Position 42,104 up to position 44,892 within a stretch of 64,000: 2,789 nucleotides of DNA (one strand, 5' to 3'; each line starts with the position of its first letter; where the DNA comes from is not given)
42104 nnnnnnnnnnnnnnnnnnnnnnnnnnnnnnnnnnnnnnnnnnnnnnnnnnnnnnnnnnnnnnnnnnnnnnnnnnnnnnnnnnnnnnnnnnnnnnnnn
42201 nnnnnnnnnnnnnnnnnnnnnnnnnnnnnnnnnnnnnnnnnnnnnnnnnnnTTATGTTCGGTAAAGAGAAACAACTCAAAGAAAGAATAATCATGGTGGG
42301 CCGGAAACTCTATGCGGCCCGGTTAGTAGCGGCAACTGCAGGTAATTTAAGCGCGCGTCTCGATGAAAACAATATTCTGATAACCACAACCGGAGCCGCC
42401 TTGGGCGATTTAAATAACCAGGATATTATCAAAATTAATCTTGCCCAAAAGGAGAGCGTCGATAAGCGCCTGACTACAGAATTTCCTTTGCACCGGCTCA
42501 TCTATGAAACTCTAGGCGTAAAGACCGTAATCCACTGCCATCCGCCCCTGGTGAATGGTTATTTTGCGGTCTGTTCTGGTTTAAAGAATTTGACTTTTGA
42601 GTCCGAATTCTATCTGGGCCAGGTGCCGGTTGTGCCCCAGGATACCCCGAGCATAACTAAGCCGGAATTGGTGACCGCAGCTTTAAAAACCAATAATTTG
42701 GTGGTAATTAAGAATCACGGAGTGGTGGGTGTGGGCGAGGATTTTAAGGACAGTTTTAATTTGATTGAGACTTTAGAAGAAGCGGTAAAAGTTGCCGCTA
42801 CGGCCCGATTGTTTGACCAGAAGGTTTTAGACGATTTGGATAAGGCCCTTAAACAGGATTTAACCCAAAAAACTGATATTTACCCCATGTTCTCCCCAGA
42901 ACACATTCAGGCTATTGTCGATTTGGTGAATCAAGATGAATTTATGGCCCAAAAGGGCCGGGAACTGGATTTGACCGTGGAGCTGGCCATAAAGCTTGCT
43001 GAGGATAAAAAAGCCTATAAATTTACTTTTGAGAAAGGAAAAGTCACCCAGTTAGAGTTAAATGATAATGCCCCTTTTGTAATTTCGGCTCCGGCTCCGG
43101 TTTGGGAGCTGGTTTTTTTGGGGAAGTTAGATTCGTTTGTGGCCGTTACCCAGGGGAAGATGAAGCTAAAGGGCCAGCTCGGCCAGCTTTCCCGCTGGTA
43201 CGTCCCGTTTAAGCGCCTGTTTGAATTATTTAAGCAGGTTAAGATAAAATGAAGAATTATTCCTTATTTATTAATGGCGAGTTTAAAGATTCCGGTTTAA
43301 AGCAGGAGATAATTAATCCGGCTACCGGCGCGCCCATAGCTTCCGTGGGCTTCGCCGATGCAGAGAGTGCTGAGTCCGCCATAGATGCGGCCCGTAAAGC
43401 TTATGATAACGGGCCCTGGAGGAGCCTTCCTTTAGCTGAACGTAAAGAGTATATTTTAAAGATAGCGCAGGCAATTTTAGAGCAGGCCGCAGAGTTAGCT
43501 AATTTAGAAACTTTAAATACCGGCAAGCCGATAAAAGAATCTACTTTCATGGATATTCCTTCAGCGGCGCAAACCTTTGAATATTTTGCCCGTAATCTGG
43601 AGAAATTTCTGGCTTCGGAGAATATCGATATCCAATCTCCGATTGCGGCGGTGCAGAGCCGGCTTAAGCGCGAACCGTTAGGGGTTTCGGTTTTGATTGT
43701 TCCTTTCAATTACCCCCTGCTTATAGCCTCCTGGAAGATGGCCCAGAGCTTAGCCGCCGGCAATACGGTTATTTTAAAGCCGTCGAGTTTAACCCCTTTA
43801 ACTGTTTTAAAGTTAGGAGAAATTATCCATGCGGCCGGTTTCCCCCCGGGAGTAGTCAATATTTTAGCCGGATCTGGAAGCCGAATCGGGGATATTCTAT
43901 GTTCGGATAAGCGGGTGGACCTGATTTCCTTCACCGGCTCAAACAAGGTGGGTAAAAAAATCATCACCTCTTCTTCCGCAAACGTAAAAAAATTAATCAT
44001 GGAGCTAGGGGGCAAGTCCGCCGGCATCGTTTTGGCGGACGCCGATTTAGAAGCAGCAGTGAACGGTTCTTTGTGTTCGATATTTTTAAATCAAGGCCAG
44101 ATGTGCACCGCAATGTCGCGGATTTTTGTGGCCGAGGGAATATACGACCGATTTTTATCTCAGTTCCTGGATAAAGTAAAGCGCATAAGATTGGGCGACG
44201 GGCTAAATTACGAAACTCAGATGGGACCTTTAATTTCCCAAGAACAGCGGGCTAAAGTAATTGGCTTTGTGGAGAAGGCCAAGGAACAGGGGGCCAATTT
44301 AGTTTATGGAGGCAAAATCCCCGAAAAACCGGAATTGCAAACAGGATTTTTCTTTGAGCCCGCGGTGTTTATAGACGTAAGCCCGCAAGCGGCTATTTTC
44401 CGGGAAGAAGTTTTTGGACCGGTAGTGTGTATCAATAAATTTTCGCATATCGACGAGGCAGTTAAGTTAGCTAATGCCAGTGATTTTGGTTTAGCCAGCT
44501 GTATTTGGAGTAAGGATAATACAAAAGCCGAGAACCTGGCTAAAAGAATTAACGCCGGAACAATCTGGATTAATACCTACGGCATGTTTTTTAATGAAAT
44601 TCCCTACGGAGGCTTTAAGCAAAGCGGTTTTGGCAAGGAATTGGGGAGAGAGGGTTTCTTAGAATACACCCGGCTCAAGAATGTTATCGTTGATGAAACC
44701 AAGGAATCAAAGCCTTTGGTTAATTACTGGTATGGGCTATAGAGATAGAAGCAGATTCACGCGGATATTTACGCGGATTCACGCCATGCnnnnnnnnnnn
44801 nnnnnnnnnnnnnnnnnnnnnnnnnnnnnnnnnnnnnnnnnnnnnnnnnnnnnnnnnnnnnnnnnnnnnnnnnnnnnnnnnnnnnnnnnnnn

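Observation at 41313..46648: MtnA-like isomerase, class II aldolase-SCP2, ALDH, class I aldolase and Zn-ADH block resembling a DHAP-shunt-type salvage route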

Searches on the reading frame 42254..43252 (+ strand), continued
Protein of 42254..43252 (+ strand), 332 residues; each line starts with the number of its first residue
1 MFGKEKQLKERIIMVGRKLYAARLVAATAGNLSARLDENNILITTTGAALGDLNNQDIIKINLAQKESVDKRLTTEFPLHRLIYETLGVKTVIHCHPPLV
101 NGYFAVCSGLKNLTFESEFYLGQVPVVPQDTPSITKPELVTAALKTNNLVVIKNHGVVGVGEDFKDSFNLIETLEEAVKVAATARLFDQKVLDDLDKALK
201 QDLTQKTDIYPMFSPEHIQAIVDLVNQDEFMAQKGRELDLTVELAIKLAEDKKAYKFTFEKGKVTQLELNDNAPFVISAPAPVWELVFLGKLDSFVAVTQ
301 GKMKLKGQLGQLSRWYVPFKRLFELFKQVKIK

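Call 72: search_protein_families(library=ncbifam, proteins=[L003:8335-9084:+, L003:7414-8322:+, L003:12443-13948:+], max_evalue=1e-8)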
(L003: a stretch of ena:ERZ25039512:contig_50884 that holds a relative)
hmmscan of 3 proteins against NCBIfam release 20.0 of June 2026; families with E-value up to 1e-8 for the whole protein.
L003:8335-9084:+ (249 aa): 13 families
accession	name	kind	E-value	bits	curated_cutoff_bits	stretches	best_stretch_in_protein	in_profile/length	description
TIGR01718.1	Uridine-psphlse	equivalog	4.5e-36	124.4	280.3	1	19-246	5-244/245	uridine phosphorylase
NF004489.0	PRK05819.1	subfamily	1.4e-27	96.5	230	1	29-244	17-234/236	DeoD-type purine-nucleoside phosphorylase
TIGR00107.1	deoD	equivalog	1.5e-27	96.6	232.25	1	30-245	14-231/232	purine-nucleoside phosphorylase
NF008383.0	PRK11178.1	equivalog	7.1e-27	94.3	262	1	26-246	19-252/254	uridine phosphorylase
NF009914.0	PRK13374.1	subfamily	2.6e-22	79.6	338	1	21-243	9-233/235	DeoD-type purine-nucleoside phosphorylase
NF004079.0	PRK05584.1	equivalog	5.6e-16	58.8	169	1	29-215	4-199/232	5'-methylthioadenosine/adenosylhomocysteine nucleosidase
TIGR03468.1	HpnG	hypoth_equivalog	3.2e-15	56.3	187.1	1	78-216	32-158/212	hopanoid-associated phosphorylase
NF005500.0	PRK07115.1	equivalog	1.6e-14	53.8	264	1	67-218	63-215/261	AMP nucleosidase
TIGR01704.1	MTA_SAH-Nsdase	equivalog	5.5e-13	49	73.8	1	30-214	4-197/229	5'-methylthioadenosine/S-adenosylhomocysteine nucleosidase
TIGR01717.1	AMP-nucleosdse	equivalog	8e-12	44.7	364.7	1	50-247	248-457/478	AMP nucleosidase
TIGR01721.1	AMN-like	hypoth_equivalog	6.4e-11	41.9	307.2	1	78-217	71-212/269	AMP nucleosidase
NF006142.0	PRK08292.1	equivalog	8e-10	38.2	307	1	49-247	262-471/492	AMP nucleosidase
NF005476.0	PRK07077.1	equivalog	5.5e-09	35.6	215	1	69-204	30-161/243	phosphorylase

L003:7414-8322:+ (302 aa): 0 families

L003:12443-13948:+ (501 aa): 105 families (the best 25 are shown)
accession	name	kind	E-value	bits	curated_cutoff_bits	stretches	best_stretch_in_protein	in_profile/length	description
NF004837.0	PRK06187.1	subfamily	5.5e-128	427.5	476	1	1-499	8-521/531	long-chain-fatty-acid--CoA ligase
NF006182.0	PRK08316.1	subfamily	7.9e-106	354.6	663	1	3-499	13-516/523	fatty acyl-CoA synthetase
NF052269.1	Staph_lig_FadD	equivalog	2e-97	326.6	650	1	6-498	5-491/499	long-chain-fatty-acid--CoA ligase FadD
NF005307.0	PRK06839.1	equivalog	4.2e-95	319.3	748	1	3-497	4-490/496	o-succinylbenzoate--CoA ligase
NF005801.1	PRK07656.1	equivalog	4.8e-92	309.2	657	1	4-497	4-500/500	FadD3 family acyl-CoA ligase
NF006181.0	PRK08314.1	subfamily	7.8e-89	298.4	705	2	133-494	181-548/563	long-chain-fatty-acid--CoA ligase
NF002966.0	PRK03640.1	equivalog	2.1e-86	290.5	556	1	6-498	7-478/483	o-succinylbenzoate--CoA ligase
NF009233.0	PRK12583.1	subfamily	7.3e-85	285.4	832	1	4-498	21-548/558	fatty acid CoA ligase family protein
NF005857.1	PRK07786.1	exception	2.4e-84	283.7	733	1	7-498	15-510/513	fatty-acid--CoA ligase FadD5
NF005676.0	PRK07470.1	equivalog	1.4e-82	278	774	1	1-498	20-527/544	acyl-CoA synthetase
TIGR03098.1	ligase_PEP_1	hypoth_equivalog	1.7e-80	271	592.35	1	4-497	3-515/517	acyl-CoA ligase (AMP-forming), exosortase A system-associated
NF004797.0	PRK06145.1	equivalog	2e-80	270.6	850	1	2-498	3-493/499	acyl-CoA synthetase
NF004114.0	PRK05605.1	equivalog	7.4e-79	265.6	766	2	135-498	195-567/575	long-chain-fatty-acid--CoA ligase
NF004808.0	PRK06155.1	equivalog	3.9e-77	259.7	722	1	3-498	23-520/542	ATP-dependent acyl-CoA ligase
NF005702.0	PRK07514.1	subfamily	4.8e-77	259.4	558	1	5-498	7-498/506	malonyl-CoA synthase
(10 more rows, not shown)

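Call 82: predict_structure(alignment_id=A5)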
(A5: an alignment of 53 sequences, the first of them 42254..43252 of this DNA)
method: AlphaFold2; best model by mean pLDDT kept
length: 332 residues; sequences in the alignment: 53
mean_pLDDT: 90.4   pTM: 0.82
mean pLDDT of the five models: 90.4, 89.3, 88.6, 88.1, 87.0
residues with pLDDT >= 90: 232; 70-90: 81; 50-70: 9; < 50: 10
segments of 3 or more residues with pLDDT < 50: 195-204
pLDDT, mean of each block of 10 residues (from residue 1): 89 98 91 97 95 96 85 94 96 96 89 87 92 92 97 95 97 96 83 52 62 94 94 93 95 94 96 96 92 89 90 86 87 88
secondary structure, 60 per line:
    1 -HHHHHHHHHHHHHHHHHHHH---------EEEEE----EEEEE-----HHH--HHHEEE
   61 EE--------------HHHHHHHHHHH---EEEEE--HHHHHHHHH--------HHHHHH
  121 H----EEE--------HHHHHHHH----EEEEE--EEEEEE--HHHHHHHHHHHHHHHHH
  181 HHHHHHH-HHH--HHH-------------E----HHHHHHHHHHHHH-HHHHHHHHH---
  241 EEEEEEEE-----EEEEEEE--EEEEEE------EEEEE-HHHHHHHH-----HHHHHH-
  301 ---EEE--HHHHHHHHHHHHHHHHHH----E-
elements in order: H2-21 E31-35 E40-44 E58-62 H77-87 E91-95 H98-106 H115-121 E126-128 H137-144 E149-153 E156-161 H164-187 H215-227 H229-237 E241-248 E254-260 E263-268 E275-279 H281-288 H294-299 E304-306 H309-326

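Call 84: fold_search(model_id=the predicted structure, library=pdb)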
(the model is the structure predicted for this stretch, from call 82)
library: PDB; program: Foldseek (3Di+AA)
matches with E <= 10: 566; with E <= 0.001: 110
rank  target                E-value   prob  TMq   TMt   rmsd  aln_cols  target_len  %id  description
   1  2fk5_A                2.8e-14  1.00  0.51  0.85   2.1       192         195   28  Crystal structure of l-fuculose-1-phosphate aldolase from Thermus thermophilus HB8 (released 2007-01-04)
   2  2fk5_B                3.7e-14  1.00  0.51  0.85   2.1       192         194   28  Crystal structure of l-fuculose-1-phosphate aldolase from Thermus thermophilus HB8 (released 2007-01-04)
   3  2flf_F                1.2e-13  1.00  0.50  0.84   2.5       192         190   28  Crystal structure of l-fuculose-1-phosphate aldolase from Thermus Thermophilus HB8 (released 2007-01-09)
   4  2flf_B                1.3e-13  1.00  0.49  0.83   2.3       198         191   27  Crystal structure of l-fuculose-1-phosphate aldolase from Thermus Thermophilus HB8 (released 2007-01-09)
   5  2flf_C                2.3e-13  1.00  0.49  0.83   2.5       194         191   27  Crystal structure of l-fuculose-1-phosphate aldolase from Thermus Thermophilus HB8 (released 2007-01-09)
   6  2flf_A                4.8e-13  1.00  0.50  0.85   2.5       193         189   27  Crystal structure of l-fuculose-1-phosphate aldolase from Thermus Thermophilus HB8 (released 2007-01-09)
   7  2flf_H                5.1e-13  1.00  0.48  0.83   2.3       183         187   28  Crystal structure of l-fuculose-1-phosphate aldolase from Thermus Thermophilus HB8 (released 2007-01-09)
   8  2flf_G                6.0e-13  1.00  0.49  0.85   2.2       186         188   27  Crystal structure of l-fuculose-1-phosphate aldolase from Thermus Thermophilus HB8 (released 2007-01-09)
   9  2flf_E                6.4e-13  1.00  0.50  0.85   2.5       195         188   27  Crystal structure of l-fuculose-1-phosphate aldolase from Thermus Thermophilus HB8 (released 2007-01-09)
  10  6voq                  1.1e-12  1.00  0.48  0.75   2.8       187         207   29  Crystal structure of YgbL, a putative aldolase/epimerase/decarboxylase from Klebsiella pneumoniae (released 2020-02-19)
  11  2opi_B                1.8e-12  1.00  0.49  0.76   7.0       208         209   22  Crystal Structure of L-fuculose-1-phosphate aldolase from Bacteroides thetaiotaomicron (released 2007-02-27)
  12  6btd                  2.9e-12  1.00  0.48  0.75   3.1       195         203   18  Crystal structure of deoxyribose-phosphate aldolase from Bacillus Thuringiensis involved in dispatching the ubiquitous r (released 2018-07-04)
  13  4c24                  3.4e-12  1.00  0.50  0.76   2.6       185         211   22  L-fuculose 1-phosphate aldolase (released 2013-12-11)
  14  6vop                  4.6e-12  1.00  0.47  0.72   3.1       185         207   26  Crystal structure of YgbL, a putative aldolase/epimerase/decarboxylase from Escherichia coli (released 2020-02-19)
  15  4c25                  4.9e-12  1.00  0.50  0.76   2.6       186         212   22  L-fuculose 1-phosphate aldolase (released 2013-12-18)
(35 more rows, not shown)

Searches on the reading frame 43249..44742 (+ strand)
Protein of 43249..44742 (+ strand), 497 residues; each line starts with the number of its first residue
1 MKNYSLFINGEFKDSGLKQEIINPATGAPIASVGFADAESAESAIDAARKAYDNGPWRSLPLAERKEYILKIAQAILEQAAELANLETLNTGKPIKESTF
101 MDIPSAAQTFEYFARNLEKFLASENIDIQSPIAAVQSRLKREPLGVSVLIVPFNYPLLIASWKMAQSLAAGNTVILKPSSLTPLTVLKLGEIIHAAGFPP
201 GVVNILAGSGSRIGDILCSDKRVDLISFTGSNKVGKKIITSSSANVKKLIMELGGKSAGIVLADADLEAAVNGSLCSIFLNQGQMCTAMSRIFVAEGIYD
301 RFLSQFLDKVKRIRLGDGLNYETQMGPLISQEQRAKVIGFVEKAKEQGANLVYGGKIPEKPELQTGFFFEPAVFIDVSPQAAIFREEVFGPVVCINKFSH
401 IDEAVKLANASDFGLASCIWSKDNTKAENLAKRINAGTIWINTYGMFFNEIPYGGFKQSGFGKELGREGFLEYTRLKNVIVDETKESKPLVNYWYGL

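Call 4: search_protein_families(library=pfam, proteins=[window:43249-44742:+])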
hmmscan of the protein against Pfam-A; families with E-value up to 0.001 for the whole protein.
window:43249-44742:+ (497 aa): 1 family
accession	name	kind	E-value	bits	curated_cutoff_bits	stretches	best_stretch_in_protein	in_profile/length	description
PF00171.27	Aldedh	-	1.9e-167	557.9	23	1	18-479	8-461/461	Aldehyde dehydrogenase family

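Call 5: search_protein_families(library=ncbifam, proteins=[window:43249-44742:+])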
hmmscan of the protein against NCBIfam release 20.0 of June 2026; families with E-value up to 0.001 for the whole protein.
window:43249-44742:+ (497 aa): 45 families (the best 25 are shown)
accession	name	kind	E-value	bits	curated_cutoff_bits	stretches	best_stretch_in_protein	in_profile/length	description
TIGR01804.1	BADH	equivalog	3.4e-160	533.6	668.6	1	7-477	1-467/467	betaine-aldehyde dehydrogenase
NF010000.0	PRK13473.1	subfamily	2.2e-146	488.2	615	1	4-482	3-473/475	aminobutyraldehyde dehydrogenase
NF009725.0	PRK13252.1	equivalog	1.3e-140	469.1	593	1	2-483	5-481/488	betaine-aldehyde dehydrogenase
NF045735.1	PaDhStyDPseudo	equivalog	5.7e-132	440.8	850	1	5-481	4-481/483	phenylacetaldehyde dehydrogenase StyD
NF045736.1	PaDhStyDRhodo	equivalog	1.3e-128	429.5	800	1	5-481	4-477/479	phenylacetaldehyde dehydrogenase StyD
TIGR03216.1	OH_muco_semi_DH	equivalog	7.8e-125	417.2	693.25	1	6-481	3-479/481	2-hydroxymuconic semialdehyde dehydrogenase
TIGR02299.1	HpaE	equivalog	7.2e-122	407.4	638.35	1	6-484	3-479/488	5-carboxymethyl-2-hydroxymuconate semialdehyde dehydrogenase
NF006916.0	PRK09407.1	equivalog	1.9e-119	399.6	521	1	15-482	32-493/526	succinic semialdehyde dehydrogenase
NF050026.1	AcaldDHExaC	equivalog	2.1e-113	379.7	900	1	2-487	14-499/503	acetaldehyde dehydrogenase ExaC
TIGR03374.1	ABALDH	equivalog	3.5e-113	378.9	909.3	1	4-481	2-471/472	aminobutyraldehyde dehydrogenase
TIGR01780.1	SSADH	subfamily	5.8e-112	374.8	646.35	1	22-477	2-448/448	succinate-semialdehyde dehydrogenase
NF007352.0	PRK09847.1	equivalog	7.4e-112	374.4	850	1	5-480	21-490/495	aldehyde dehydrogenase PuuC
NF042993.1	AlphKGSA_gudD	equivalog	2.2e-109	366.4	770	1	2-481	2-480/481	alpha-ketoglutaric semialdehyde dehydrogenase GucD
TIGR04284.1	aldehy_Rv0768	hypoth_equivalog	5.3e-109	365.3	775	1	6-479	3-476/480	aldehyde dehydrogenase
NF040648.1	lactal_redase_Meth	equivalog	9.6e-108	361.1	650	1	6-481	1-462/463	lactaldehyde dehydrogenase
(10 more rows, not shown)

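Call 69: search_solved_structures(query=window:43249-44742:+, max_evalue=1e-60)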
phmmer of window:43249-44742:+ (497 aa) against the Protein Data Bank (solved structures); distinct sequences matched with E-value up to 1e-60: 170 (the best 60 are shown).
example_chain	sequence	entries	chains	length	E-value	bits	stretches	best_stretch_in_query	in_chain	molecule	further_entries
5eyu_A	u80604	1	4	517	4.1e-125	421.5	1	6-492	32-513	Betaine aldehyde dehydrogenase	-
4zxu_A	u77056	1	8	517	5.8e-125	421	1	6-492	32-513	Betaine-aldehyde dehydrogenase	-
4q92_A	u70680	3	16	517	1.1e-124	420.1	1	6-492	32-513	Betaine aldehyde dehydrogenase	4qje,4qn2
5ez4_A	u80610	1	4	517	1.1e-124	420.1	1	6-492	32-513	Betaine aldehyde dehydrogenase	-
4mpb_A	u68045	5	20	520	4e-124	418.3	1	6-492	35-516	Betaine aldehyde dehydrogenase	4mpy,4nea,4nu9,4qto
5dib_A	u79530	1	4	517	1e-123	416.9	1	6-492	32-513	Betaine aldehyde dehydrogenase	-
4zwl_A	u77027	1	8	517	1.4e-123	416.5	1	6-492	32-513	Betaine-aldehyde dehydrogenase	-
4o5h_A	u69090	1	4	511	6.5e-120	404.4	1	6-481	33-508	Phenylacetaldehyde dehydrogenase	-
4go3_A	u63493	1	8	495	3.7e-119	401.9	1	5-483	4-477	Putative gamma-hydroxymuconic semialdehyde dehydrogenase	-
4go4_A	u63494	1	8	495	5.1e-119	401.4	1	5-483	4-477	Putative gamma-hydroxymuconic semialdehyde dehydrogenase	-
4o6r_A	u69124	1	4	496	1.7e-115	389.9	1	5-482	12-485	Aldehyde Dehydrogenase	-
4a0m_A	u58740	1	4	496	1.6e-114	386.6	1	5-485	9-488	BETAINE ALDEHYDE DEHYDROGENASE, CHLOROPLASTIC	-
4v3f_A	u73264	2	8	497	1.6e-114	386.6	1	5-485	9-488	BETAINE ALDEHYDE DEHYDROGENASE, CHLOROPLASTIC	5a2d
4v37_A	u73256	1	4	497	2.8e-113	382.5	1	5-485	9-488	BETAINE ALDEHYDE DEHYDROGENASE, CHLOROPLASTIC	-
6te5_A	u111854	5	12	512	1.2e-112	380.5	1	5-481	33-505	Aldehyde dehydrogenase family 1 member A3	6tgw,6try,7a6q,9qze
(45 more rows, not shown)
